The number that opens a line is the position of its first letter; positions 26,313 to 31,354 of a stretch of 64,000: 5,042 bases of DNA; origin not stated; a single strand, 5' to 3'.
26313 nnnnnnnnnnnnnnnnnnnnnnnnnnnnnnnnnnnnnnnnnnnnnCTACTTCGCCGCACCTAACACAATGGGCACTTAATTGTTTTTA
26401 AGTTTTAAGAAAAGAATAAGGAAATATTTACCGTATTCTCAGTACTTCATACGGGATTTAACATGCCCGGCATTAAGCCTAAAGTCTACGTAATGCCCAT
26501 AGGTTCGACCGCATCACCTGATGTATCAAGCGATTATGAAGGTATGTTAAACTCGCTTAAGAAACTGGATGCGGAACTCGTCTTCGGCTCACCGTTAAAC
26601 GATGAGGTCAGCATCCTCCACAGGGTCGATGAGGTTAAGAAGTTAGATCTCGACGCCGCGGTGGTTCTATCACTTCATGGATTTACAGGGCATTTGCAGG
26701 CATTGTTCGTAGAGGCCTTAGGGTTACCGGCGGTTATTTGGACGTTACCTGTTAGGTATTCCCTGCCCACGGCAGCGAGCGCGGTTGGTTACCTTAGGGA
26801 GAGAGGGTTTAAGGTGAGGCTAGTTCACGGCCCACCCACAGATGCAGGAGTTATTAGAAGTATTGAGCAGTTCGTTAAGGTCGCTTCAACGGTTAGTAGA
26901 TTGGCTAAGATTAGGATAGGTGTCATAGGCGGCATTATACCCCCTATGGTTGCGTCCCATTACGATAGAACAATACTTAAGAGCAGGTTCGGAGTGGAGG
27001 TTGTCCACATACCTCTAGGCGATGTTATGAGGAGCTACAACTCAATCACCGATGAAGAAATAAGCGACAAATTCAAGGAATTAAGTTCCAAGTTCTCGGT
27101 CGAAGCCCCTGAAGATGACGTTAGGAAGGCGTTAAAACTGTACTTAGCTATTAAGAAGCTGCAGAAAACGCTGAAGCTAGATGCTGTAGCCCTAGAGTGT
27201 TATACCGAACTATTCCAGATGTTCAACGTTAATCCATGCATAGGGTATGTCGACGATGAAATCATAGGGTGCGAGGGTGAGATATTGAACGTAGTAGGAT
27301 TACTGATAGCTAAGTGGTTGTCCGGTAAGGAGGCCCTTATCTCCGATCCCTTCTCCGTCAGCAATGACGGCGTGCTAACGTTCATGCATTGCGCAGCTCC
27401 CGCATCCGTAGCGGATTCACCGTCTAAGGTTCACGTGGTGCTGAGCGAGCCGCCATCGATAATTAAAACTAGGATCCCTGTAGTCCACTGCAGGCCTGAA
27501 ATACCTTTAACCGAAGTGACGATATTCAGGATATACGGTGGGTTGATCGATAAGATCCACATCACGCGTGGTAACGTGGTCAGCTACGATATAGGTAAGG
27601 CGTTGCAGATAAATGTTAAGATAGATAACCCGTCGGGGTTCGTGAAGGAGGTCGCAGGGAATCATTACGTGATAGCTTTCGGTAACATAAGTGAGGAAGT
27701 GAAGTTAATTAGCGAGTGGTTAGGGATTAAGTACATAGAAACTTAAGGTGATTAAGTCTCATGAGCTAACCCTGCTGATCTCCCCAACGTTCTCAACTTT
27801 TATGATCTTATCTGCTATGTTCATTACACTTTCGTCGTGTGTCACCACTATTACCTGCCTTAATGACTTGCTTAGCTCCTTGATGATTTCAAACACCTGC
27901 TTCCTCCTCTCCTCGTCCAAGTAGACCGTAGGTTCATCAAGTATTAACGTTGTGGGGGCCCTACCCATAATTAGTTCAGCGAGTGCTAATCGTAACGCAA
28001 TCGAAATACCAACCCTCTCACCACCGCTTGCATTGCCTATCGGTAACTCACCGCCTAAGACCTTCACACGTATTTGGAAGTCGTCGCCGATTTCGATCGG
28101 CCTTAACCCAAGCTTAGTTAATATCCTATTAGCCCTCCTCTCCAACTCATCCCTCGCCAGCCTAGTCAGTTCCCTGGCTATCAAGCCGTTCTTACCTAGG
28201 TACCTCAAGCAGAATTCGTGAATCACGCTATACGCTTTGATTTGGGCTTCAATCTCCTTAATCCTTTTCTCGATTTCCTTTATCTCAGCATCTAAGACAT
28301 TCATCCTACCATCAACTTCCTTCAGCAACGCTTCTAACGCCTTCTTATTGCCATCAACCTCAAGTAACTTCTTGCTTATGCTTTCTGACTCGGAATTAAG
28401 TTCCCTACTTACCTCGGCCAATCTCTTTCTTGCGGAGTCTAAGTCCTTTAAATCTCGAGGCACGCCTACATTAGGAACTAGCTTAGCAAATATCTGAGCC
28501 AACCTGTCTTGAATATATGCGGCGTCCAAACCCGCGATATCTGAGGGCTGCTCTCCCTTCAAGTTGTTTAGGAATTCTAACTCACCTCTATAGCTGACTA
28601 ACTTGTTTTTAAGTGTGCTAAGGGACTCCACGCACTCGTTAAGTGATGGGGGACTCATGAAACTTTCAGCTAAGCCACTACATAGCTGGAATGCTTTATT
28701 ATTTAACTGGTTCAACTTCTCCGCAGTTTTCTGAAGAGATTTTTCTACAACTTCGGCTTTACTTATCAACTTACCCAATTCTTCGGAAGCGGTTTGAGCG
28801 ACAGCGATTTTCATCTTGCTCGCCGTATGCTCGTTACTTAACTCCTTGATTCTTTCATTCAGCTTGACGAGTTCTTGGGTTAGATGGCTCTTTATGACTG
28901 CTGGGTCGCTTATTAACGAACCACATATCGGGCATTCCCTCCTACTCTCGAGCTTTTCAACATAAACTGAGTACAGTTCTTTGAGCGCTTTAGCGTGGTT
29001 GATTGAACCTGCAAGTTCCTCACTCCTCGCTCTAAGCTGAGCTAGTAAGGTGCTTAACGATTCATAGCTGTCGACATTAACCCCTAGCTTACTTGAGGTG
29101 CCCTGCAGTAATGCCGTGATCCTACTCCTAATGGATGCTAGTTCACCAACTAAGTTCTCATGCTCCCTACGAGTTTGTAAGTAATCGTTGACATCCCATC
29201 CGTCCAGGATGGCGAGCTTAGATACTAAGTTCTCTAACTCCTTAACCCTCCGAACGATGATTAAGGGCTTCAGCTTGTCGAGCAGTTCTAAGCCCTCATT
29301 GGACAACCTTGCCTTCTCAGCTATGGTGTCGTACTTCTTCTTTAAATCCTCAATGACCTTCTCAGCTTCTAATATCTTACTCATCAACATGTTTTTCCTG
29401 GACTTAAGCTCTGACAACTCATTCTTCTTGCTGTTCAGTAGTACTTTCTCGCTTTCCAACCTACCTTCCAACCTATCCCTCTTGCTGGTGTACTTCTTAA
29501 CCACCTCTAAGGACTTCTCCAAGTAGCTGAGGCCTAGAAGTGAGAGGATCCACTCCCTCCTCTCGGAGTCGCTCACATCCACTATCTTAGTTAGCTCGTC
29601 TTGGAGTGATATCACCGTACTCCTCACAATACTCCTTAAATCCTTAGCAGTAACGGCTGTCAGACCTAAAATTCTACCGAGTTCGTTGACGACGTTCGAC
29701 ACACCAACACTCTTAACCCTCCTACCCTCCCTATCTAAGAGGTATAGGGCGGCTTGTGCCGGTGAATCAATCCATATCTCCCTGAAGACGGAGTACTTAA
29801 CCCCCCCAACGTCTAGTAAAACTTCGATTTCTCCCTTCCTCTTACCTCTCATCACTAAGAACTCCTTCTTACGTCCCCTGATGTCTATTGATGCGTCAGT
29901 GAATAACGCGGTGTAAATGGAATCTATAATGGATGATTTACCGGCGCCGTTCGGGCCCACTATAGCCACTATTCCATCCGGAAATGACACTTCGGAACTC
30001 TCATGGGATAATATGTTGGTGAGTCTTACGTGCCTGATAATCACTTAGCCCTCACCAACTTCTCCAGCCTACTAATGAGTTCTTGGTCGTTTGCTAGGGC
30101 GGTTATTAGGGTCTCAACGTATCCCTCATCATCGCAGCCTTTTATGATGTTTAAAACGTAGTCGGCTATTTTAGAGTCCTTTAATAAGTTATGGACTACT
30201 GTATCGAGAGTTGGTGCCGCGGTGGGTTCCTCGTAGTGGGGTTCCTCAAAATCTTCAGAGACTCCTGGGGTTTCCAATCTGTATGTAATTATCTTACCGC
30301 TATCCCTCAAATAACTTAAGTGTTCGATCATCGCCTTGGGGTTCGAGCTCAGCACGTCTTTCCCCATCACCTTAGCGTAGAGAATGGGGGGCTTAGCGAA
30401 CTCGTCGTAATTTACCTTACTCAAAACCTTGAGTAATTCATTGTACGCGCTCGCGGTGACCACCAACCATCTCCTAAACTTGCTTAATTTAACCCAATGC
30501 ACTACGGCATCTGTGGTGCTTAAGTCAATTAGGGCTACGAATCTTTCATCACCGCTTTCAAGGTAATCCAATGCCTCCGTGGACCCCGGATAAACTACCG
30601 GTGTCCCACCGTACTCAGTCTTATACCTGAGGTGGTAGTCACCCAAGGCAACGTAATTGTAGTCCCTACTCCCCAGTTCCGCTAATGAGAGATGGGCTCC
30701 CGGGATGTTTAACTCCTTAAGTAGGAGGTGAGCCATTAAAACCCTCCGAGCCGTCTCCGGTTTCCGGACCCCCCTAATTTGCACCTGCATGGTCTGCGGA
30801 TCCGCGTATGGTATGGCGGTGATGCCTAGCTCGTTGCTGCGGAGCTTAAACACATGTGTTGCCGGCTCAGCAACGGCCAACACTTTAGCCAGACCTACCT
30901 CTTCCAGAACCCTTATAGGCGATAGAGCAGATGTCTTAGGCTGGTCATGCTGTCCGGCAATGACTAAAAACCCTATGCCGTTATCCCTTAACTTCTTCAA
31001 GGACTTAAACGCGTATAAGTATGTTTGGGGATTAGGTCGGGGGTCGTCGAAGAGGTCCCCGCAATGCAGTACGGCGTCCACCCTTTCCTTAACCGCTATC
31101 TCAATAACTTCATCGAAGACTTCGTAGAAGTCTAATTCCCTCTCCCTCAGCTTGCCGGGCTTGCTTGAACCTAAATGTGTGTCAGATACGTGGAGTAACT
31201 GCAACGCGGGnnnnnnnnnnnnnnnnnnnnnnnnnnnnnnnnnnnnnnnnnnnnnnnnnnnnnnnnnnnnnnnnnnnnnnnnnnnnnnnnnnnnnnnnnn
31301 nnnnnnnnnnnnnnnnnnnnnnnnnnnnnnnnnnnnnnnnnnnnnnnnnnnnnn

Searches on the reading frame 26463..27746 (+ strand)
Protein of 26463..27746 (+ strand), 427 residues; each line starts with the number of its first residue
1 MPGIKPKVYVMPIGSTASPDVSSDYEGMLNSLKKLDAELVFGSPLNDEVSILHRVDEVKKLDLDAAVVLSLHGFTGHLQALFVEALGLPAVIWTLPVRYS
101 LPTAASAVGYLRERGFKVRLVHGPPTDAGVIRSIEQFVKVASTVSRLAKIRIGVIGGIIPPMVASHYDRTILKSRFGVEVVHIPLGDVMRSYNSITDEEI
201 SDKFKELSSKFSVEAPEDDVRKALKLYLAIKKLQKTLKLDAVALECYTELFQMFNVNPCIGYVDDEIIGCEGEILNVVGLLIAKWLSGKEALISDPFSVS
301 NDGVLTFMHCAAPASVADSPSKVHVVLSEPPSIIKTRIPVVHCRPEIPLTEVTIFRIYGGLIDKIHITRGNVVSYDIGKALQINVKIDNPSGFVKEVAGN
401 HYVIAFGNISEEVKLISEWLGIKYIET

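Call 91: search_protein_families(library=pfam, proteins=[window:26463-27746:+], max_evalue=0.00001)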
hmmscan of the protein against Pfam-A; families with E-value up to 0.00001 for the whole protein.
window:26463-27746:+ (427 aa): 0 families

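Call 95: search_protein_families(library=pfam, proteins=[window:26463-27746:+], max_evalue=0.01)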
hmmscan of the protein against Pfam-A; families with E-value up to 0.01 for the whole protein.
window:26463-27746:+ (427 aa): 1 family
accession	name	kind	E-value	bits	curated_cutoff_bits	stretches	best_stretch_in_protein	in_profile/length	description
PF24856.1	AraA_central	-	2.1e-05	25.5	24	1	168-243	18-100/148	L-arabinose isomerase central domain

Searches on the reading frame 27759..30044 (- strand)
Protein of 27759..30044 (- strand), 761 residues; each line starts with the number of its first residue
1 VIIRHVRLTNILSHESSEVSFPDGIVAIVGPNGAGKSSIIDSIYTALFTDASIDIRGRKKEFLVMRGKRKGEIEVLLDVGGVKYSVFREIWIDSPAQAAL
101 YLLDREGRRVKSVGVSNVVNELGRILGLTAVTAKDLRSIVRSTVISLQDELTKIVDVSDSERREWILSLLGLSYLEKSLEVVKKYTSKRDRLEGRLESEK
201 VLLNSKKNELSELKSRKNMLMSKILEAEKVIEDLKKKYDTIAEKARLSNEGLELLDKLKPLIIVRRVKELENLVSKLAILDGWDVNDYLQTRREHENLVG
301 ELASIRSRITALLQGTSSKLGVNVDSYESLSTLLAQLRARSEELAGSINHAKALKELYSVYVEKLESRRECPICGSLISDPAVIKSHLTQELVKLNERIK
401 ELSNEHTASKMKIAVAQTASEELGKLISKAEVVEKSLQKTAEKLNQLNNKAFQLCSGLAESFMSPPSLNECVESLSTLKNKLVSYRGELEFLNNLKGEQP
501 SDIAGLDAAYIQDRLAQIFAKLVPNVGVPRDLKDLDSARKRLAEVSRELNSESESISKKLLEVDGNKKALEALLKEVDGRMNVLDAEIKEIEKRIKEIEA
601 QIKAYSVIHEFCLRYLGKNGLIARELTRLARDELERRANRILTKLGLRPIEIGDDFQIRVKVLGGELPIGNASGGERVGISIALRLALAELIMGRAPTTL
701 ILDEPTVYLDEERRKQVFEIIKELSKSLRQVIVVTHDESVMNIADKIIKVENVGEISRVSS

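Call 91: search_protein_families(library=pfam, proteins=[window:27759-30044:-], max_evalue=0.00001)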
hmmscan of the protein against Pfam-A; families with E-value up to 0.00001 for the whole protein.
window:27759-30044:- (761 aa): 7 families
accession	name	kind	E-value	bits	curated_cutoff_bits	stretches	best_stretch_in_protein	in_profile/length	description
PF02463.25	SMC_N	-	3.4e-23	82.7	40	1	3-752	2-213/220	RecF/RecN/SMC N terminal domain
PF13476.12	AAA_23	-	3e-18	67.6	27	1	6-243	2-198/201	AAA domain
PF13304.12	AAA_21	-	2.2e-12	48.1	27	1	686-741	250-303/304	AAA domain, putative AbiEii toxin, Type IV TA system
PF13175.12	AAA_15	-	2.1e-11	44.5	32.1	0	1-48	1-48/374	AAA ATPase domain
PF00005.33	ABC_tran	-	3.9e-09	37.7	25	0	23-61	11-50/137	ABC transporter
PF13558.12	SbcC_Walker_B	-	5e-06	27.1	27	1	669-722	30-89/90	SbcC/RAD50-like, Walker B motif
PF13555.12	AAA_29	-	8.3e-06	25.9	27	0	10-50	8-49/61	P-loop containing region of AAA domain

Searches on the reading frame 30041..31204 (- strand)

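Call 91: search_protein_families(library=pfam, proteins=[window:30041-31204:-], max_evalue=0.00001)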
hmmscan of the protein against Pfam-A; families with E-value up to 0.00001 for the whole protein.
window:30041-31204:- (387 aa): 2 families
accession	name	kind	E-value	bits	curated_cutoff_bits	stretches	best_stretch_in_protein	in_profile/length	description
PF12850.12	Metallophos_2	-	8.6e-12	45.8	27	1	1-227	1-150/154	Calcineurin-like phosphoesterase superfamily domain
PF00149.33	Metallophos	-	6.9e-10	40.1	21.5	1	1-87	1-71/191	Calcineurin-like phosphoesterase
